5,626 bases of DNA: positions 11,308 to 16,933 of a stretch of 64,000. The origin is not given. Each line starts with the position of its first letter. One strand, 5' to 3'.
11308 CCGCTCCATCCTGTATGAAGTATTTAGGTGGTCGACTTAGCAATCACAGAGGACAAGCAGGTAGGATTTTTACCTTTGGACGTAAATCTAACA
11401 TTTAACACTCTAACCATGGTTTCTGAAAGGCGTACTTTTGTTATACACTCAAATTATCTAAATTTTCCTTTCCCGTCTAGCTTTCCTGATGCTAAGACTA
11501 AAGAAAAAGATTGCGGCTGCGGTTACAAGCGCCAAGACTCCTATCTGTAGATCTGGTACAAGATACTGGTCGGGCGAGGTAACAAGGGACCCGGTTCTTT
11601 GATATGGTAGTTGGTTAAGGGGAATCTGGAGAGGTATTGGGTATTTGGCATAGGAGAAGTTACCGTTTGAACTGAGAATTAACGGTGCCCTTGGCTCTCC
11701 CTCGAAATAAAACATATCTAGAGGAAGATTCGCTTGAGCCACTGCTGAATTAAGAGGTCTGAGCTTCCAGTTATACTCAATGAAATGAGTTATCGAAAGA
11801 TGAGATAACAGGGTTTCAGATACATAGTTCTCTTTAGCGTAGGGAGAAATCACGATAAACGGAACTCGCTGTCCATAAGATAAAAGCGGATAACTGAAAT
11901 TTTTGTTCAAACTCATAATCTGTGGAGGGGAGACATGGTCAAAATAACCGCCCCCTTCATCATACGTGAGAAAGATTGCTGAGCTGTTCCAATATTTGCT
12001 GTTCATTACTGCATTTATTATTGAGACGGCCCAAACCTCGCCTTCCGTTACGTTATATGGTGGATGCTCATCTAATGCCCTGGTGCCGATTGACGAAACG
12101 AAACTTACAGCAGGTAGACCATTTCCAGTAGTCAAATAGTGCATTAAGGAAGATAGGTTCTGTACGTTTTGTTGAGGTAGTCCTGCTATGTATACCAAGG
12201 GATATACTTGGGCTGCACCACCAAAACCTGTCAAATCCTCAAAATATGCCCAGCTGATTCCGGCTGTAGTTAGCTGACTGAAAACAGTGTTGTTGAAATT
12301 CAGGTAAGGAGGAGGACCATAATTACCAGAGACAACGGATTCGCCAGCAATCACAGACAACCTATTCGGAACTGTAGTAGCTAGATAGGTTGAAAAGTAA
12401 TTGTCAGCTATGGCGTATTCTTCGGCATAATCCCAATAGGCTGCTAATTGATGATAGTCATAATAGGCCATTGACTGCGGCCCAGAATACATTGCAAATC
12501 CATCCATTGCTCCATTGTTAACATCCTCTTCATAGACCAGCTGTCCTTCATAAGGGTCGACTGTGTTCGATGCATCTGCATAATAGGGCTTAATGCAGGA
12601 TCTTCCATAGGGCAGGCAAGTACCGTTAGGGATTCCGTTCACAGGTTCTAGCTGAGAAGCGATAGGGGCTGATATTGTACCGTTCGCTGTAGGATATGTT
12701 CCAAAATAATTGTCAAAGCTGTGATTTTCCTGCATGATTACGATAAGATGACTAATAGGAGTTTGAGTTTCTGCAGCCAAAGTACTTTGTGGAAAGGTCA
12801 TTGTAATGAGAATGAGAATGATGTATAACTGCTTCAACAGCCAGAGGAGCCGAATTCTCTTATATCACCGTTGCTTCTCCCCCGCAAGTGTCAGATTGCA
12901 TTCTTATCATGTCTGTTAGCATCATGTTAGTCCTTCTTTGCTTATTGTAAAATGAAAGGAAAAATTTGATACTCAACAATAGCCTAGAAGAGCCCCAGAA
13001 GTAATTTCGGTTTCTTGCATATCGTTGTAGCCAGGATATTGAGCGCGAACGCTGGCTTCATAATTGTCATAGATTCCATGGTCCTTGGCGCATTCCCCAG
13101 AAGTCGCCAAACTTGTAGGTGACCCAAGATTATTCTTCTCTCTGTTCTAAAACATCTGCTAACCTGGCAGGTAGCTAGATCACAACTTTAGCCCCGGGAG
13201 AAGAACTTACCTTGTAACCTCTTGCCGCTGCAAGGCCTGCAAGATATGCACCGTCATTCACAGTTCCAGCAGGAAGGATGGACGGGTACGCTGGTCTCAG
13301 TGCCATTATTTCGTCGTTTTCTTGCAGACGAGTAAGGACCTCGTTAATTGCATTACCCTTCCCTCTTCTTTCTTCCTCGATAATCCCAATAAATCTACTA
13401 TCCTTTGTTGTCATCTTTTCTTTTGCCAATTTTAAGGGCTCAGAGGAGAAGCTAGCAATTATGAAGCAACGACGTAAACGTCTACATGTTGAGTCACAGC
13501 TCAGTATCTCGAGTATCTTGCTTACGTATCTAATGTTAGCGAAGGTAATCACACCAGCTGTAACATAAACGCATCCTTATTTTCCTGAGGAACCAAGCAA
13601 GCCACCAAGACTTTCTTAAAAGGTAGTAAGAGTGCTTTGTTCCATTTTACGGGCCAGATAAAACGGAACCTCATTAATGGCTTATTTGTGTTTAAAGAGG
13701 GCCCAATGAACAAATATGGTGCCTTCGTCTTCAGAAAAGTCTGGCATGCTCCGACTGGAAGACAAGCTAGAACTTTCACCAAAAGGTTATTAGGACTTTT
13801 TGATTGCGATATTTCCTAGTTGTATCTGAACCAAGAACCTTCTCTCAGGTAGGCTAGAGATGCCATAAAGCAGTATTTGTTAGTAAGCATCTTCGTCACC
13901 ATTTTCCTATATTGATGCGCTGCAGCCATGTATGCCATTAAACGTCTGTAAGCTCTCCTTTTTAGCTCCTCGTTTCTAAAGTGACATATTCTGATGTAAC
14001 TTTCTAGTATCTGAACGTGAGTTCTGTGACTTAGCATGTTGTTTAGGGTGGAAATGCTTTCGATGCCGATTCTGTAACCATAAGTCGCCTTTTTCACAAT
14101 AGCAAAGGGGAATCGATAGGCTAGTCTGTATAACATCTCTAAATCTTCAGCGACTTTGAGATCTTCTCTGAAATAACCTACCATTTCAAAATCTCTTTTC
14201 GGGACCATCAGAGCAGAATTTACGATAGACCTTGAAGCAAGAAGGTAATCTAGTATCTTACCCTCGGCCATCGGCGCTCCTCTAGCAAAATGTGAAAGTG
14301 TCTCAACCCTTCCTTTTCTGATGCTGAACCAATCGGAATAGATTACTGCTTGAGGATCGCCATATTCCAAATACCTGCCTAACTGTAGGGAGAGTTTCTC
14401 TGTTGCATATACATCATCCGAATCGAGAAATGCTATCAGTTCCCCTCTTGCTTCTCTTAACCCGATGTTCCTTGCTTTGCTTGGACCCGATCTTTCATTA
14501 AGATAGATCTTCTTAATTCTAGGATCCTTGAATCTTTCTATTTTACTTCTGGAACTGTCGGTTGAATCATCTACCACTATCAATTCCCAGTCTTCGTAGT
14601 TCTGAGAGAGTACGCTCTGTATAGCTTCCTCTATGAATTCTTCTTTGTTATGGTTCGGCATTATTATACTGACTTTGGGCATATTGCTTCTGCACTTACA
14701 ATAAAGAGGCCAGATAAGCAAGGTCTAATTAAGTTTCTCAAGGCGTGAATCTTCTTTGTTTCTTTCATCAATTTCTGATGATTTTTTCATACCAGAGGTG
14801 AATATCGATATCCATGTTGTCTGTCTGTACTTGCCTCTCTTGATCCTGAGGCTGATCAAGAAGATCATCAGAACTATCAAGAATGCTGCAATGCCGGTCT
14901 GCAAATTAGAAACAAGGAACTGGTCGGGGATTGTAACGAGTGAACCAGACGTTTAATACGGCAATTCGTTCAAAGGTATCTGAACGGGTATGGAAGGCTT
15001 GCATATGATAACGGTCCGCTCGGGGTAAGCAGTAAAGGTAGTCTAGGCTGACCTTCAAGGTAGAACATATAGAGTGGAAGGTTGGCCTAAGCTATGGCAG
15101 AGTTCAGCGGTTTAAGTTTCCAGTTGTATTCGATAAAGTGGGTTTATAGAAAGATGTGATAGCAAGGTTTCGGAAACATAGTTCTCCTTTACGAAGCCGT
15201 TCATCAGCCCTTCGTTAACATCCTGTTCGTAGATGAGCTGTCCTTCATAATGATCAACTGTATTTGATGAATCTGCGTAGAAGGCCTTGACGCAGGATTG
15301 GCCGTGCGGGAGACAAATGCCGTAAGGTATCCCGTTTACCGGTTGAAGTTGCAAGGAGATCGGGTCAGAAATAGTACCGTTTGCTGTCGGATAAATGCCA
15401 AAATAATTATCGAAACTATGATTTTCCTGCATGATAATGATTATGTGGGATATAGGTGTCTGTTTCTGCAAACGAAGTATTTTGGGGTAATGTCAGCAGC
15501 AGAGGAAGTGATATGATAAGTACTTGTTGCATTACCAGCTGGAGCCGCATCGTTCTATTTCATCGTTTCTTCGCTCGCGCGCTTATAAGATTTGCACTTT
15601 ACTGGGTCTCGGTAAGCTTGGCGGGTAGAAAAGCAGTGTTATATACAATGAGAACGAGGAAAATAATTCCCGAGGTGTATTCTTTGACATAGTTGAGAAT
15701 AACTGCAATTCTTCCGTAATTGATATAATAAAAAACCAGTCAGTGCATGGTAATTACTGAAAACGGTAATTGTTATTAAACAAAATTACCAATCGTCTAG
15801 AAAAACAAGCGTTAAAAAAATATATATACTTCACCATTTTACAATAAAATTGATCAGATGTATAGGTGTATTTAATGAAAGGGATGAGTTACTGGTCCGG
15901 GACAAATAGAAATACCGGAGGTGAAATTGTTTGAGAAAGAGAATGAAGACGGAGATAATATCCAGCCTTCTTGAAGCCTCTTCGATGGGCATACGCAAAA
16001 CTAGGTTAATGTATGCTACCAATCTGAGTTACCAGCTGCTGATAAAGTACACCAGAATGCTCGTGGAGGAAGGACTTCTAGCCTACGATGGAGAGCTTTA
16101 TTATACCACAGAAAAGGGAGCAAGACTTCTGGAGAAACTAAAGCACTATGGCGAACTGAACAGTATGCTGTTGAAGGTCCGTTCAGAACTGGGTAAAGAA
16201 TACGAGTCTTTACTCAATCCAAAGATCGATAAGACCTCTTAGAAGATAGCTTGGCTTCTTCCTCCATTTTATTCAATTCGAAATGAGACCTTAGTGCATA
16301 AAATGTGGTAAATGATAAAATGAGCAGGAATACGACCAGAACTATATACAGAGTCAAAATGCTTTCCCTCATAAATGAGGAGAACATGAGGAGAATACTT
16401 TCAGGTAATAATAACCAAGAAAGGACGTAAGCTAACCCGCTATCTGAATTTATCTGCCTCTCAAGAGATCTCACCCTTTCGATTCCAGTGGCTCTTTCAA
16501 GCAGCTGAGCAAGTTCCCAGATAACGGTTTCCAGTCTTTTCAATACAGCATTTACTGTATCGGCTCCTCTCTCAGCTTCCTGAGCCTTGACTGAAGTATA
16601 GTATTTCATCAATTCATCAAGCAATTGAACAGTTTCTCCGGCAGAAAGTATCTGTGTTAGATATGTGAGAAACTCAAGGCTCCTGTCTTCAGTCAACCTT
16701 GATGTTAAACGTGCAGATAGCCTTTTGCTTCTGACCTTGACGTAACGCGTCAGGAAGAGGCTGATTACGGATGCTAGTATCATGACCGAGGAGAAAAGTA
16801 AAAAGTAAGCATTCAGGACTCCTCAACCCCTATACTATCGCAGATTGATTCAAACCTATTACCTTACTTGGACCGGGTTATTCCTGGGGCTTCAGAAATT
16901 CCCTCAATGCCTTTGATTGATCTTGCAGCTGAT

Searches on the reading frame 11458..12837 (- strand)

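Call 31: search_protein_families(library=pfam, proteins=[window:11458-12837:-], max_evalue=0.001)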
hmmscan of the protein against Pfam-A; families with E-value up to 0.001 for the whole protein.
window:11458-12837:- (459 aa): 1 family
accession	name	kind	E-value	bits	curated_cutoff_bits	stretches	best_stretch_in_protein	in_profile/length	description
PF04185.19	Phosphoesterase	-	1.7e-70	238.4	23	1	28-359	1-355/356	Phosphoesterase family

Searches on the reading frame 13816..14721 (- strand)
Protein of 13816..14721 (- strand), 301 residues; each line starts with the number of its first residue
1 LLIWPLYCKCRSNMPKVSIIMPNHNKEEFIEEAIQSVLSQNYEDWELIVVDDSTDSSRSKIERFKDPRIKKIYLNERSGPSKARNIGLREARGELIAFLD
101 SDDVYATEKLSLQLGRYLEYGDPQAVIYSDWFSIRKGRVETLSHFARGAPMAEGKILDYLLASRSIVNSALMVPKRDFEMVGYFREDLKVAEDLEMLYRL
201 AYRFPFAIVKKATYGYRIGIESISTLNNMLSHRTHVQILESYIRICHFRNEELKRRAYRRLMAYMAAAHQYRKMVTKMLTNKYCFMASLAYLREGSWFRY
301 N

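Call 31: search_protein_families(library=pfam, proteins=[window:13816-14721:-], max_evalue=0.001)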
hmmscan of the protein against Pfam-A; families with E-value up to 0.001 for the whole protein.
window:13816-14721:- (301 aa): 3 families
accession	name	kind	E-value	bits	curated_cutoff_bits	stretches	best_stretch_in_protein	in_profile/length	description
PF00535.33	Glycos_transf_2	-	6.6e-32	111.2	23.3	1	18-122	1-108/168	Glycosyl transferase family 2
PF10111.15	Glyco_tranf_2_2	-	2.6e-18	66.9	27.3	1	19-258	4-259/276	Glycosyltransferase like family 2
PF13641.12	Glyco_tranf_2_3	-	2.8e-07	31.2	27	1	15-110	1-104/230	Glycosyltransferase like family 2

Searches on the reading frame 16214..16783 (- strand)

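Call 31: search_protein_families(library=pfam, proteins=[window:16214-16783:-], max_evalue=0.001)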
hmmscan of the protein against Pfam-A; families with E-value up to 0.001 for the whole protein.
window:16214-16783:- (189 aa): 1 family
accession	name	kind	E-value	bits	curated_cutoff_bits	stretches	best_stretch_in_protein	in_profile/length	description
PF10329.14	DUF2417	-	4.3e-05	23.5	25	0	114-186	104-176/234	Region of unknown function (DUF2417)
